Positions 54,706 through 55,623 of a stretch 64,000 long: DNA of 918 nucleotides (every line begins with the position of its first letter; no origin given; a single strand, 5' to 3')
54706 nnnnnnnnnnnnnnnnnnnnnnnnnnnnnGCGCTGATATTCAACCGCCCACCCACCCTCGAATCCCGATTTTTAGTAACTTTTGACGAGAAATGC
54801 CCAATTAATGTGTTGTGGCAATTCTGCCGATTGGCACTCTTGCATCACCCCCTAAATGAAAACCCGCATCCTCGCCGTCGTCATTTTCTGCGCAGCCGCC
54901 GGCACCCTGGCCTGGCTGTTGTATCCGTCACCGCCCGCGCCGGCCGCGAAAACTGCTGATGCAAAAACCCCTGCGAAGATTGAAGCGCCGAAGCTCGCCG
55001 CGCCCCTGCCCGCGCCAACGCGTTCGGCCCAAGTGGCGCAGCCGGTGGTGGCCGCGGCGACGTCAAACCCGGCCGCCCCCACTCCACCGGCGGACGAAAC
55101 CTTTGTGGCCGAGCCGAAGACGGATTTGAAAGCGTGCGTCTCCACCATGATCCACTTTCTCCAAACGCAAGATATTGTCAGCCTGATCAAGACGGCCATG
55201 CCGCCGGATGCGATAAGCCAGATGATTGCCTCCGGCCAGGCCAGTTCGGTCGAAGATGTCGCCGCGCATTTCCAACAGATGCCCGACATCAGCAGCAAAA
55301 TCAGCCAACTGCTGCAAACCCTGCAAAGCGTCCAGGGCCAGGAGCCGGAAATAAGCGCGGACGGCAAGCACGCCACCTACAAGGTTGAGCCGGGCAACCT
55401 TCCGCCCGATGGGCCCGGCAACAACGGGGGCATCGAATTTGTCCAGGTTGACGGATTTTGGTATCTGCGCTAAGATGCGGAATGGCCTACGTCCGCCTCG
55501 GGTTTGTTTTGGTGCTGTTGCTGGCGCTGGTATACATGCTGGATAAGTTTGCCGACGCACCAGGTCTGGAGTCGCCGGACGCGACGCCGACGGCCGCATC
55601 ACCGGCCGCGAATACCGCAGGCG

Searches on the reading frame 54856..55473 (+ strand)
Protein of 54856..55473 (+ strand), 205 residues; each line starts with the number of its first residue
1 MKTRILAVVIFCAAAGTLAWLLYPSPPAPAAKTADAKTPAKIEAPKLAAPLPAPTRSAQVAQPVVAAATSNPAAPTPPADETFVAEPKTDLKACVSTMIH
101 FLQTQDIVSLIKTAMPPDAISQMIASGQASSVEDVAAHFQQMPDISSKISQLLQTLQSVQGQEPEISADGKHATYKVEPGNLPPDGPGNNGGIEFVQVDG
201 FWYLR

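Call 4: search_protein_families(library=pfam, proteins=[window:54856-55473:+], max_evalue=0.1)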
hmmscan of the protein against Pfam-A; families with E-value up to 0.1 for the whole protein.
window:54856-55473:+ (205 aa): 0 families

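Call 5: search_protein_families(library=ncbifam, proteins=[window:54856-55473:+], max_evalue=0.1)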
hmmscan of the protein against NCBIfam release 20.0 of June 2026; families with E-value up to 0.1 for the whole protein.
window:54856-55473:+ (205 aa): 1 family
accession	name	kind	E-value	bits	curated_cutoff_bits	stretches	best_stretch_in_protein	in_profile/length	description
NF052435.1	BamI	equivalog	0.0018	18.2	180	1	2-86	3-81/226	biofilm-associated metzincin protease inhibitor BamI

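Call 38: find_homologous_proteins(query=window:54856-55473:+, max_evalue=0.001)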
Query window:54856-55473:+ (205 aa): 7 proteins with E <= 0.001 among 651 candidates.
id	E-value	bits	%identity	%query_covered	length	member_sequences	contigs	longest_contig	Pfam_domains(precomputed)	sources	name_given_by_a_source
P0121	3.7e-127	440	100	100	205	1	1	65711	-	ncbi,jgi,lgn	-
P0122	7.1e-88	312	73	100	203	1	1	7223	-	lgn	-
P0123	1.8e-63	232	52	100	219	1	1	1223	-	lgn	-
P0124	4.5e-62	228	53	100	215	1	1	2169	-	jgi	-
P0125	6.5e-61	224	53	100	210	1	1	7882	-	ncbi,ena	-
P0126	5.7e-58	214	55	100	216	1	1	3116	-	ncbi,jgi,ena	jgi:hypothetical protein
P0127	8.2e-31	126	40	100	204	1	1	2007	-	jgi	jgi:hypothetical protein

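Call 47: predict_structure(alignment_id=A2)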
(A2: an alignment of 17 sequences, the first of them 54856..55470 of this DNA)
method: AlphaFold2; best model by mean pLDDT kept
length: 205 residues; sequences in the alignment: 17
mean_pLDDT: 77.2   pTM: 0.56
mean pLDDT of the five models: 77.2, 74.3, 72.4, 71.9, 70.1
residues with pLDDT >= 90: 98; 70-90: 36; 50-70: 42; < 50: 29
segments of 3 or more residues with pLDDT < 50: 32-39, 56-70
pLDDT, mean of each block of 10 residues (from residue 1): 69 76 60 48 51 51 45 55 83 96 95 93 93 93 91 93 95 90 64 93 94
secondary structure, 60 per line:
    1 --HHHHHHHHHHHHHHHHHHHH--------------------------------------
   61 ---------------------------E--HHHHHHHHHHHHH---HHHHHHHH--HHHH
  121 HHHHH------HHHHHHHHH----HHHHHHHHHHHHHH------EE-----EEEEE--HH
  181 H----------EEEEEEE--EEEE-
elements in order: H3-22 H91-103 H107-114 H117-125 H132-140 H145-158 E172-176 E192-198 E201-204
